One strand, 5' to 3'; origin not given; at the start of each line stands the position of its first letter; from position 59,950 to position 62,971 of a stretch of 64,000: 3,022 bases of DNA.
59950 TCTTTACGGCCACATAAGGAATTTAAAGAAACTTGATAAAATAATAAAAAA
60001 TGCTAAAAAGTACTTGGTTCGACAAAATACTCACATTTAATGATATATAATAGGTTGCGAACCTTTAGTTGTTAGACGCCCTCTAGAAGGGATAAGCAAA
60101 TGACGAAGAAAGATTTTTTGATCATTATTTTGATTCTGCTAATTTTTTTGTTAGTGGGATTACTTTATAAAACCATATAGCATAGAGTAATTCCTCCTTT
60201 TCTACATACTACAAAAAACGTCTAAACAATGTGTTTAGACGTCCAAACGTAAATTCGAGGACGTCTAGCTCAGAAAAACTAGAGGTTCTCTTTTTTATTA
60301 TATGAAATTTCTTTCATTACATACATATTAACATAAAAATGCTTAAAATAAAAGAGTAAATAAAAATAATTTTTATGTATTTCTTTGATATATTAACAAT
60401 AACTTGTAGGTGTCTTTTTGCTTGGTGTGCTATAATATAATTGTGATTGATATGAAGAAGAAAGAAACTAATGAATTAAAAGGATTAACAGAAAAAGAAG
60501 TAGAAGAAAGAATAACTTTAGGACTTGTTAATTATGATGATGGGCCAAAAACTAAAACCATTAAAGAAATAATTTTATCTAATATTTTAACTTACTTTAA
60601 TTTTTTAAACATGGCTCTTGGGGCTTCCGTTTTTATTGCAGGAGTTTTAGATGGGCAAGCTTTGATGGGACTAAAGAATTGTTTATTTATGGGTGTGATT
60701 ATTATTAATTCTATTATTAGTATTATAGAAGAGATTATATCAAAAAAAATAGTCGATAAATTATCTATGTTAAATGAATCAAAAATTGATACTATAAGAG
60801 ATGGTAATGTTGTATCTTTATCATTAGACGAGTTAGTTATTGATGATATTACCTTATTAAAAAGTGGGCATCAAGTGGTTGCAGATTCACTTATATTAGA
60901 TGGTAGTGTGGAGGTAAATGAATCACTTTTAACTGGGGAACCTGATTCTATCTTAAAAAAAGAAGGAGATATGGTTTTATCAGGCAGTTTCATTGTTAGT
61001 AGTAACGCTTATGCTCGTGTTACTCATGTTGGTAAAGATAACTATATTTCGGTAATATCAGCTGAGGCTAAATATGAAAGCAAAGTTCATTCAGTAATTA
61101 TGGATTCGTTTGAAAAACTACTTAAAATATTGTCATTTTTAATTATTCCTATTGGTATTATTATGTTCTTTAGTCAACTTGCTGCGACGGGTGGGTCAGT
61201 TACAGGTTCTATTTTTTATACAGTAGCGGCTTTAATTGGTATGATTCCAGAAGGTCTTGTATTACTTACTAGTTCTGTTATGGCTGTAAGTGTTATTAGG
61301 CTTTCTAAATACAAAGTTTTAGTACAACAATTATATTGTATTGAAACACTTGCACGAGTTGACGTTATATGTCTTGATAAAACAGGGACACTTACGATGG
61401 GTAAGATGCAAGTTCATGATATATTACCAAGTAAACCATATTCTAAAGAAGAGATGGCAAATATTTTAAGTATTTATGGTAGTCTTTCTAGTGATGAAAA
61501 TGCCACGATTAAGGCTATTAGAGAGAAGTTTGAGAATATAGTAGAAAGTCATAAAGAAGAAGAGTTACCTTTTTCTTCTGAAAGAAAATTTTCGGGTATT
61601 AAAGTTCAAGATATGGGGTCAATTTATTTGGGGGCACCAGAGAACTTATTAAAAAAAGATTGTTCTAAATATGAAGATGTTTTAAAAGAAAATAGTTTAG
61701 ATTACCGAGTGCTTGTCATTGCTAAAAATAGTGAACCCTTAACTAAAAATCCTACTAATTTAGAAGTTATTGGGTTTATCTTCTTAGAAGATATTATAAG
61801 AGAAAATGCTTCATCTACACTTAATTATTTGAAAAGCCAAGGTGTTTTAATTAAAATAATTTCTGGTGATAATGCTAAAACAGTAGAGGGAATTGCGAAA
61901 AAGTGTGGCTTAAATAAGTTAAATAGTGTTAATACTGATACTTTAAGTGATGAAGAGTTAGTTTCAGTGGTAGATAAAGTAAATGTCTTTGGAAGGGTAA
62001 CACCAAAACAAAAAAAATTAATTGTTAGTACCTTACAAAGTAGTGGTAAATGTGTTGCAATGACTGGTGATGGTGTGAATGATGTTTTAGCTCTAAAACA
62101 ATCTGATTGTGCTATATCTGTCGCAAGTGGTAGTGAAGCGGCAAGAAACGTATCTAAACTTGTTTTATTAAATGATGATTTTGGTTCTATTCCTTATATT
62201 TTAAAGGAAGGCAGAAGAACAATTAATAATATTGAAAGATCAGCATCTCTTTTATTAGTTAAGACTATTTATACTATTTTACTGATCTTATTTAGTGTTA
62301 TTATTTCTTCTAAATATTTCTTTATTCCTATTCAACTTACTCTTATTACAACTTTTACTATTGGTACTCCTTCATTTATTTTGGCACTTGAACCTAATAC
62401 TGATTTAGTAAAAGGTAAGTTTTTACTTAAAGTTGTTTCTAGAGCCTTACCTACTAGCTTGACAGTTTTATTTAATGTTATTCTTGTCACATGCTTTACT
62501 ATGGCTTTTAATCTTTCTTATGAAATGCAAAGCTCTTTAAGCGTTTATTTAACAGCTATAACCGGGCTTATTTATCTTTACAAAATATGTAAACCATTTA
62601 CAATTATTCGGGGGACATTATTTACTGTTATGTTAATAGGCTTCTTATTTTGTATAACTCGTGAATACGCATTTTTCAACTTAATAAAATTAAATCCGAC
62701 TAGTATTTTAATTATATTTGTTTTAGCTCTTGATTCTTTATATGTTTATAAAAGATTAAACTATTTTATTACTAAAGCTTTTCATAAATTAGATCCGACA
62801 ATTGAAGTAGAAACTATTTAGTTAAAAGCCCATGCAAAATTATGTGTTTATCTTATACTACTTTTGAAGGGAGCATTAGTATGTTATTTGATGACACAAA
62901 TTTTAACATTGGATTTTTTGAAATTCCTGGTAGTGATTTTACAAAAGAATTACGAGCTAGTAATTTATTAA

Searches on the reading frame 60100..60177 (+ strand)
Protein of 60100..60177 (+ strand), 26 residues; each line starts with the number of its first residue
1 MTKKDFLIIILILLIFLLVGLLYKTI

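Call 85: search_protein_families(library=pfam, proteins=[window:60100-60177:+], max_evalue=10)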
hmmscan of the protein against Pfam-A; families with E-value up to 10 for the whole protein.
seq(26 aa): 1 family
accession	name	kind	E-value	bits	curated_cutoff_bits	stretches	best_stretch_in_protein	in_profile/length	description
PF02706.20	Wzz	-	0.12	13.2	25.5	1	3-24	13-34/91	Chain length determinant protein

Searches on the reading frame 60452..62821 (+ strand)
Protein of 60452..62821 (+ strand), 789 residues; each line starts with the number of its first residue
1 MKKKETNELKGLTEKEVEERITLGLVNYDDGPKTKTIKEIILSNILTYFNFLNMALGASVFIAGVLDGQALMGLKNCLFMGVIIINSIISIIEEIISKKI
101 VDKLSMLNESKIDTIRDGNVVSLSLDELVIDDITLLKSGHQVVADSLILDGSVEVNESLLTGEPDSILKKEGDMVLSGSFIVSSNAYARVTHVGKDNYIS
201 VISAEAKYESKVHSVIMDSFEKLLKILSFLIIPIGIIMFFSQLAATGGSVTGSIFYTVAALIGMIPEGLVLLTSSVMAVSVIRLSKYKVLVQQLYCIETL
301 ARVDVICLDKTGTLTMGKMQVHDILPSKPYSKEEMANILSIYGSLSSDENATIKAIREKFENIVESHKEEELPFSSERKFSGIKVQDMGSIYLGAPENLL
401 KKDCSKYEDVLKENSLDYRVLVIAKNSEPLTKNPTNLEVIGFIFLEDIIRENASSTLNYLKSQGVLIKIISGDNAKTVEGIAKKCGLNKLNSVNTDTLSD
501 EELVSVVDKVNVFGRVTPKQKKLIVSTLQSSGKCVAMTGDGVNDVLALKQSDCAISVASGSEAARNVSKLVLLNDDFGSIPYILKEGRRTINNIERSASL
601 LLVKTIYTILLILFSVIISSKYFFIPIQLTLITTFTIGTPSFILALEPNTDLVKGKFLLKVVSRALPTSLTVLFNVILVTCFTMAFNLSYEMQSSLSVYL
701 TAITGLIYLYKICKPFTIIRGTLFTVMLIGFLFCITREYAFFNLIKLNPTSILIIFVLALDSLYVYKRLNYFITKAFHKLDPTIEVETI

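Call 46: search_protein_families(library=ncbifam, proteins=[window:60452-62821:+], max_evalue=0.01)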
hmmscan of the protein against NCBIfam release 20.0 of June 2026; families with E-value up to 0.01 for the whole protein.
window:60452-62821:+ (789 aa): 25 families
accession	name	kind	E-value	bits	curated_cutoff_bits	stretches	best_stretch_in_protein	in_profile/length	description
TIGR01494.1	ATPase_P-type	subfamily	2.2e-75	253.9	62.3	2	80-487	3-365/478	HAD-IC family P-type ATPase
TIGR01647.1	ATPase-IIIA_H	equivalog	2e-73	247.8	615.5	1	37-655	19-662/755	plasma-membrane proton-efflux P-type ATPase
TIGR01525.1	ATPase-IB_hvy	subfamily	2.5e-71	241.2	346.25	2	65-489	18-429/560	heavy metal translocating P-type ATPase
TIGR01522.1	ATPase-IIA2_Ca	equivalog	1.3e-58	198.5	798.3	1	82-653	89-709/854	calcium-transporting P-type ATPase, PMR1-type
TIGR01517.1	ATPase-IIB_Ca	equivalog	1.9e-55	188.5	507.05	1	79-634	125-729/882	calcium-translocating P-type ATPase, PMCA-type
TIGR01116.1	ATPase-IIA1_Ca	equivalog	4.1e-54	183.9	703.4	2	347-649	354-659/799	calcium-translocating P-type ATPase, SERCA-type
TIGR01511.1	ATPase-IB1_Cu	subfamily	4.1e-53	181.1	397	3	83-328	53-286/542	copper-translocating P-type ATPase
TIGR01524.1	ATPase-IIIB_Mg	equivalog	5.9e-51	173.3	610.75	1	105-626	139-693/867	magnesium-translocating P-type ATPase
NF011702.0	PRK15122.1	subfamily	3.1e-48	164.4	975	1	99-626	160-732/907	magnesium-translocating P-type ATPase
TIGR01512.1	ATPase-IB2_Cd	subfamily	9.9e-47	159.7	313.5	3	82-326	24-257/494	cadmium family heavy metal-translocating P-type ATPase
TIGR01657.1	P-ATPase-V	hypoth_equivalog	3e-43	147.5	618.25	4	500-689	770-956/1055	ATP13A2 family polyamine export P-type ATPase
TIGR01523.1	ATPase-IID_K-Na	equivalog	2.3e-42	144.7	645.05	3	434-647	578-812/997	potassium/sodium efflux P-type ATPase, fungal-type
TIGR01106.1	ATPase-IIC_X-K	subfamily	3.5e-40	137.7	946.1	2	77-324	108-365/997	Na,H/K antiporter P-type ATPase subunit alpha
TIGR01497.1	kdpB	equivalog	1.1e-37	129.5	527.9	1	76-580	71-556/675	potassium-transporting ATPase subunit KdpB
NF007952.0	PRK10671.1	equivalog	2.2e-34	118.7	1316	1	94-597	311-781/838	copper-exporting P-type ATPase CopA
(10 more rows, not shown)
